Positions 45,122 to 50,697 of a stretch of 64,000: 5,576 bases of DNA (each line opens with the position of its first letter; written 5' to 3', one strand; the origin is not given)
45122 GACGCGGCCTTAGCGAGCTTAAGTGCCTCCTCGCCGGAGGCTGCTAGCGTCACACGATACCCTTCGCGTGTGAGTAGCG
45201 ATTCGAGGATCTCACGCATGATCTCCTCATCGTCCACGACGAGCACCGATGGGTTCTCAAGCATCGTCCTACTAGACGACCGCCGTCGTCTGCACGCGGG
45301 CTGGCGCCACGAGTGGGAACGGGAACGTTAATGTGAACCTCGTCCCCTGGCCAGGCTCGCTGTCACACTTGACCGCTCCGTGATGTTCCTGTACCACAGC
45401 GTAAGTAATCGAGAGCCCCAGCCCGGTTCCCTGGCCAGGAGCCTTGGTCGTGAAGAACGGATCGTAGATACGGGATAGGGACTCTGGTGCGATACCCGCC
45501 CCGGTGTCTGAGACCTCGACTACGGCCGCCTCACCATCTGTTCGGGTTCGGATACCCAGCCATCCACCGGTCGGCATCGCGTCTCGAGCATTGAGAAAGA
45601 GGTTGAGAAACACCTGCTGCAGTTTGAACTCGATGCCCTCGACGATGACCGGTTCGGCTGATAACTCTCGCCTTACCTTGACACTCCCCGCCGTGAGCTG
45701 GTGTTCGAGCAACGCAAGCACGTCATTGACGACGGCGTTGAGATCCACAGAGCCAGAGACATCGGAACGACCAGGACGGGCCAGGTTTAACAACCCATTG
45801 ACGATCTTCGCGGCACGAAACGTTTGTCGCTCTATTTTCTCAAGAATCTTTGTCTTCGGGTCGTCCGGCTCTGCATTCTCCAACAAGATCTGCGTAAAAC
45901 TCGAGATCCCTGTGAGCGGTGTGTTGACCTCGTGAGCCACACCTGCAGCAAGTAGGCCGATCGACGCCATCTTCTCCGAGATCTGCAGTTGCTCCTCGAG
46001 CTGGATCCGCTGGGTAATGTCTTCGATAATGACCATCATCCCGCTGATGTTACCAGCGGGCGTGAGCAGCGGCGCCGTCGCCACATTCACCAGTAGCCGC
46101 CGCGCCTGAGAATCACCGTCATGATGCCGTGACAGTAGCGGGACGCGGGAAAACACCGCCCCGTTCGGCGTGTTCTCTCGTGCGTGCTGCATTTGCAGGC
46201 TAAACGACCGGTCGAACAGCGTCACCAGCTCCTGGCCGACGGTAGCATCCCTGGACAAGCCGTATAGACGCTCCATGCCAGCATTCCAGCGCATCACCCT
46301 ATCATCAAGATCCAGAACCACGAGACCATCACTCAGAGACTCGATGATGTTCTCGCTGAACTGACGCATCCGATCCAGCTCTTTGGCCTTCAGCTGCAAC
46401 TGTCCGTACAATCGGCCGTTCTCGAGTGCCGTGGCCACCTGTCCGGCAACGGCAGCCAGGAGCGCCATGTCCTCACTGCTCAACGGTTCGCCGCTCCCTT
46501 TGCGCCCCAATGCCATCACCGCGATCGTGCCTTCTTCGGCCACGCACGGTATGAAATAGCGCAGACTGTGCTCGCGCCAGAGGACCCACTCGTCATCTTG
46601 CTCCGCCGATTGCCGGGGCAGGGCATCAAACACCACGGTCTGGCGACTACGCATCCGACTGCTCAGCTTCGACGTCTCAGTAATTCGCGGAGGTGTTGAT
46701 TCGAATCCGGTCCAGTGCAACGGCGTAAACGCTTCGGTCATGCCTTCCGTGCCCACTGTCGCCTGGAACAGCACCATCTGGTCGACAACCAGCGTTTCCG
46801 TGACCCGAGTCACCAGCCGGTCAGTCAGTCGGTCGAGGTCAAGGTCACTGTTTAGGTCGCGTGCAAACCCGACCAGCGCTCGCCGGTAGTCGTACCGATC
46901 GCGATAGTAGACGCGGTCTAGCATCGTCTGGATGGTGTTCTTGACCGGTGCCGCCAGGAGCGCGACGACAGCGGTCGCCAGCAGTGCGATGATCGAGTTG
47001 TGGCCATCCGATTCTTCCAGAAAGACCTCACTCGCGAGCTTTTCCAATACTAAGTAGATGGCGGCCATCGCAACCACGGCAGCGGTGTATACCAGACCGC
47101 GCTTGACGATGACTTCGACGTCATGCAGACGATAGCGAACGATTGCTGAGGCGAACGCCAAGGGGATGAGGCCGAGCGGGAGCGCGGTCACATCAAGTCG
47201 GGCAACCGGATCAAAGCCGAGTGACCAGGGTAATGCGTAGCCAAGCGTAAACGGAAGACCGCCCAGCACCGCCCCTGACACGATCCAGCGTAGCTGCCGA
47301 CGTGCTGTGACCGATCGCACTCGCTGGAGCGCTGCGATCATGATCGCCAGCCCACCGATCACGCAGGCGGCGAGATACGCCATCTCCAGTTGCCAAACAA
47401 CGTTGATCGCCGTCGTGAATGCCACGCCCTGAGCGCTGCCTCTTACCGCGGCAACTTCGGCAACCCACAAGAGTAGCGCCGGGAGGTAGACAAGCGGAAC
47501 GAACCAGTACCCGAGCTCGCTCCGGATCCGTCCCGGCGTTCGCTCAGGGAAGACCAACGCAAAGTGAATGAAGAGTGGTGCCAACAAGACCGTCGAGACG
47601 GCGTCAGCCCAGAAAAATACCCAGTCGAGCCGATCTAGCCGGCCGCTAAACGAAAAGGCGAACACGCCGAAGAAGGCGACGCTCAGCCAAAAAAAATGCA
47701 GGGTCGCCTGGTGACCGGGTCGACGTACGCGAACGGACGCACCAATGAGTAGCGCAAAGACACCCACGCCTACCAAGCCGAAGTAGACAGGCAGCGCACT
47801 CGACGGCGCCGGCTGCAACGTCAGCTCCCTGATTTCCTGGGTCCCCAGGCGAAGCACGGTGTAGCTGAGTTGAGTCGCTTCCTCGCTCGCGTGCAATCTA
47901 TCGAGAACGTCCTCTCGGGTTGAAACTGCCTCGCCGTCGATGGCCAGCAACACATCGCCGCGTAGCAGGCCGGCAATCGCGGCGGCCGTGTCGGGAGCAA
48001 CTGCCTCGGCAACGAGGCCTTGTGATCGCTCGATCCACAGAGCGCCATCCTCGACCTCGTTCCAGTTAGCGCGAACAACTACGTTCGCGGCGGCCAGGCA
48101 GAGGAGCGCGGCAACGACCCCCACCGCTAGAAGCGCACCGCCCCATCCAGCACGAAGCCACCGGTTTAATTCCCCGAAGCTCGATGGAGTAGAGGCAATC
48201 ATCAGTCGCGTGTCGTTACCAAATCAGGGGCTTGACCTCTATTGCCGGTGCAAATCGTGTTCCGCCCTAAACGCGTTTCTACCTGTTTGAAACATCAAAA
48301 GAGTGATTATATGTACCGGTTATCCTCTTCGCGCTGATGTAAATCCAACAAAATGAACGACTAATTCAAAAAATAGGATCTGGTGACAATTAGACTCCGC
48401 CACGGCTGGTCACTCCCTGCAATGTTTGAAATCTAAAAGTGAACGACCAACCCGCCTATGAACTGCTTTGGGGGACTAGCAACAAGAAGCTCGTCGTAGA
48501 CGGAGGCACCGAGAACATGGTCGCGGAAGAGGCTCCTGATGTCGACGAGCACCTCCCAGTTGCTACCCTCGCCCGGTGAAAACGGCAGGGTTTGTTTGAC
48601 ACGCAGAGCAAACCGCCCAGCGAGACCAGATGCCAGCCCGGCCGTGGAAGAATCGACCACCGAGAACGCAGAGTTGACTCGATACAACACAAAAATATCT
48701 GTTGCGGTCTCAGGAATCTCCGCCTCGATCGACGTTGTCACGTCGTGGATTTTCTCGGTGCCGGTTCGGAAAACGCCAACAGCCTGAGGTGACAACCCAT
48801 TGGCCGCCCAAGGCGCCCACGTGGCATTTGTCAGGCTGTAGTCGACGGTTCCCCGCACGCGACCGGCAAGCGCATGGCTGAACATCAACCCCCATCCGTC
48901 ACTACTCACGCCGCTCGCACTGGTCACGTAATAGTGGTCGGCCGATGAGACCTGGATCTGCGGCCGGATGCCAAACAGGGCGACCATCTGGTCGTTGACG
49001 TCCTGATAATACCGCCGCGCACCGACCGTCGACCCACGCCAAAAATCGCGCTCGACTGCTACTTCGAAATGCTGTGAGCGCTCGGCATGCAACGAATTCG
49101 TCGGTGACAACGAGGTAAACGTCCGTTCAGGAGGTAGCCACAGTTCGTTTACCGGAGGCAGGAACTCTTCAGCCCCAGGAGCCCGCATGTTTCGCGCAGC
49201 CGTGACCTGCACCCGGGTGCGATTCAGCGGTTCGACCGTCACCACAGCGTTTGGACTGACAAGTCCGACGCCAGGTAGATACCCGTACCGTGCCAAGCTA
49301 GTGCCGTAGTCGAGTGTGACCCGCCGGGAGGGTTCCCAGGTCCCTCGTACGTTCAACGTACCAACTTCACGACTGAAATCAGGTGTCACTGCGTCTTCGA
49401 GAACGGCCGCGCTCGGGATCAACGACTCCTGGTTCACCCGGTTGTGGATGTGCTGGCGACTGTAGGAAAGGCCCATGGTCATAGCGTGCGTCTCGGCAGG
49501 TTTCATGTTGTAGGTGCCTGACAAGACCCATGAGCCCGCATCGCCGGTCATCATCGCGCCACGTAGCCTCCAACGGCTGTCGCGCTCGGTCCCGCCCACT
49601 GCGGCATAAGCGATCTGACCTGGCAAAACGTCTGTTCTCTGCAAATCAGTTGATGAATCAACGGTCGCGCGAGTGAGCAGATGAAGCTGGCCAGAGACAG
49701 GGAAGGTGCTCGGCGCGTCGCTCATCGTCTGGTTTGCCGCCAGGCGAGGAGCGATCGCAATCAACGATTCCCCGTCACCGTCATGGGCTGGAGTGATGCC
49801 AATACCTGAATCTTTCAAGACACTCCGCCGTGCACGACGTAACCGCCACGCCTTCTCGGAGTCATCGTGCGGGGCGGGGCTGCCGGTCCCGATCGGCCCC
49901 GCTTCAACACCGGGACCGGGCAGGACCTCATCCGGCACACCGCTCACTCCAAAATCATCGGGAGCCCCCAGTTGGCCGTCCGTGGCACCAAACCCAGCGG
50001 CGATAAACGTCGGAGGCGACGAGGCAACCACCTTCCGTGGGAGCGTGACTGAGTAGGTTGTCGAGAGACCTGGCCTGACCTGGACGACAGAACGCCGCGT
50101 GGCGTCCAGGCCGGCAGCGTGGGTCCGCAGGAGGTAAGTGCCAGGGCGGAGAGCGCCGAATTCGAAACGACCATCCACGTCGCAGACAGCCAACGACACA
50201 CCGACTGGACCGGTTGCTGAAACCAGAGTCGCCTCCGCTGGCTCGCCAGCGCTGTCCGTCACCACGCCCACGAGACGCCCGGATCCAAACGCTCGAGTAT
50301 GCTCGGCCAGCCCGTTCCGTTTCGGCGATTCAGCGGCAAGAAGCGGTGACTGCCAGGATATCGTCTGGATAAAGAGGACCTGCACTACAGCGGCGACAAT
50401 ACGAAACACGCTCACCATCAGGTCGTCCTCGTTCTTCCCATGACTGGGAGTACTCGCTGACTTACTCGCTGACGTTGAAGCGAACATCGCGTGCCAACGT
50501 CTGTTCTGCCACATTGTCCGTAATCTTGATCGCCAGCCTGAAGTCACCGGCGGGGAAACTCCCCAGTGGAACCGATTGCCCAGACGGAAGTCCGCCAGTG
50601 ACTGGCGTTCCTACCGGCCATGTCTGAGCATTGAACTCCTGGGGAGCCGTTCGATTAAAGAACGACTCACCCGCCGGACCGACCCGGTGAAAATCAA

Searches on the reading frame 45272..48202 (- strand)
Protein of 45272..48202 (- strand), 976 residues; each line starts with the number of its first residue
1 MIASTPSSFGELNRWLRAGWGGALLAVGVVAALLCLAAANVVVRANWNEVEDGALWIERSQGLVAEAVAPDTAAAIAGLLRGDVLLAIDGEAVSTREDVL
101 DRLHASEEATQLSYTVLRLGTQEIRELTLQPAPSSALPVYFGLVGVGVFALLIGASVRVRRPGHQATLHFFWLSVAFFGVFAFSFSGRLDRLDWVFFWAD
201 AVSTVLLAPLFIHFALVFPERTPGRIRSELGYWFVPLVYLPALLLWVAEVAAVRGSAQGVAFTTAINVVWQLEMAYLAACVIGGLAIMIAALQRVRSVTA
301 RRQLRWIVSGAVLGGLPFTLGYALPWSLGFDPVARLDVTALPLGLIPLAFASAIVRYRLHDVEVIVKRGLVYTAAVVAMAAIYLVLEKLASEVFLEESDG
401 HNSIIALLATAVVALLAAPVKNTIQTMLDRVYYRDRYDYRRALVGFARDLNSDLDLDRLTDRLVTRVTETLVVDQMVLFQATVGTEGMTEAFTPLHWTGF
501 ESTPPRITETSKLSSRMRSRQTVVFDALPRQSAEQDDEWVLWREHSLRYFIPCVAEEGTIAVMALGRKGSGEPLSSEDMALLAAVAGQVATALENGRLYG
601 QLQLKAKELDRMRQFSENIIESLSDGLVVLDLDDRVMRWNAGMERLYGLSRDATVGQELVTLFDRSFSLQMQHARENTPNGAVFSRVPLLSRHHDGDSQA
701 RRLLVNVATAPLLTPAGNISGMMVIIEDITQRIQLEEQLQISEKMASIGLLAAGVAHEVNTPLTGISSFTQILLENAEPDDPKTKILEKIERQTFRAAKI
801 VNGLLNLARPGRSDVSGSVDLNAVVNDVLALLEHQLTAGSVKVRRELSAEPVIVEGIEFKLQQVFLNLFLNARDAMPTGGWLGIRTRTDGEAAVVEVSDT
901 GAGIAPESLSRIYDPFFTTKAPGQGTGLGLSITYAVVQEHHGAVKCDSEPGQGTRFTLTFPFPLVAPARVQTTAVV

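Call 47: search_protein_families(library=pfam, proteins=[window:45272-48202:-], max_evalue=0.001)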
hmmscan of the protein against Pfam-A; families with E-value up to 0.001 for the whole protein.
window:45272-48202:- (976 aa): 13 families
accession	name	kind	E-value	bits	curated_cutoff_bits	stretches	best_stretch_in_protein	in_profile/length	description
PF02518.31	HATPase_c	-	4.1e-25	88.8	26.4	1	858-963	3-110/111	Histidine kinase-, DNA gyrase B-, and HSP90-like ATPase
PF00512.31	HisKA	-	1.5e-13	51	26.9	1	750-810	4-63/66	His Kinase A (phospho-acceptor) domain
PF00989.32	PAS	-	1.1e-10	41.9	22.6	1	617-729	4-113/113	PAS fold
PF08448.16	PAS_4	-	5.7e-10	39.8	23.1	1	621-732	2-108/110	PAS fold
PF17820.7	PDZ_6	-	7.8e-09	35.6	27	1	66-113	3-49/54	PDZ domain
PF13492.12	GAF_3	-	4.8e-08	33.9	27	1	505-595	48-129/129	GAF domain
PF16927.11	HisKA_7TM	-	9.7e-08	32.6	28.6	1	147-362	6-222/224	N-terminal 7TM region of histidine kinase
PF13180.12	PDZ_2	-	5e-07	30.4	27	1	59-123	10-74/80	PDZ domain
PF01590.32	GAF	-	8.5e-07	30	22.4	1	455-593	1-133/133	GAF domain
PF13426.13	PAS_9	-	2.2e-06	28.3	27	1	625-731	2-103/103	PAS domain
PF13185.12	GAF_2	-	2.2e-05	25.1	28.6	1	501-594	48-136/136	GAF domain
PF13188.13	PAS_8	-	2.3e-05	24.6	21.8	1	617-666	4-53/65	PAS domain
PF12860.13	PAS_7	-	2.5e-05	24.8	27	1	620-736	1-114/115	PAS fold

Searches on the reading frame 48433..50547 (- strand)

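Call 47: search_protein_families(library=pfam, proteins=[window:48433-50547:-], max_evalue=0.001)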
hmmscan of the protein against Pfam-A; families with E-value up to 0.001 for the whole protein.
window:48433-50547:- (704 aa): 2 families
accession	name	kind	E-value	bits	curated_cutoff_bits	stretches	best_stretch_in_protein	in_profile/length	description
PF13620.12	CarboxypepD_reg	-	1.1e-10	42.2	32.3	1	92-169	2-81/82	Carboxypeptidase regulatory-like domain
PF00593.30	TonB_dep_Rec_b-barrel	-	1.7e-06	28.6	27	1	314-554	86-330/436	TonB dependent receptor-like, beta-barrel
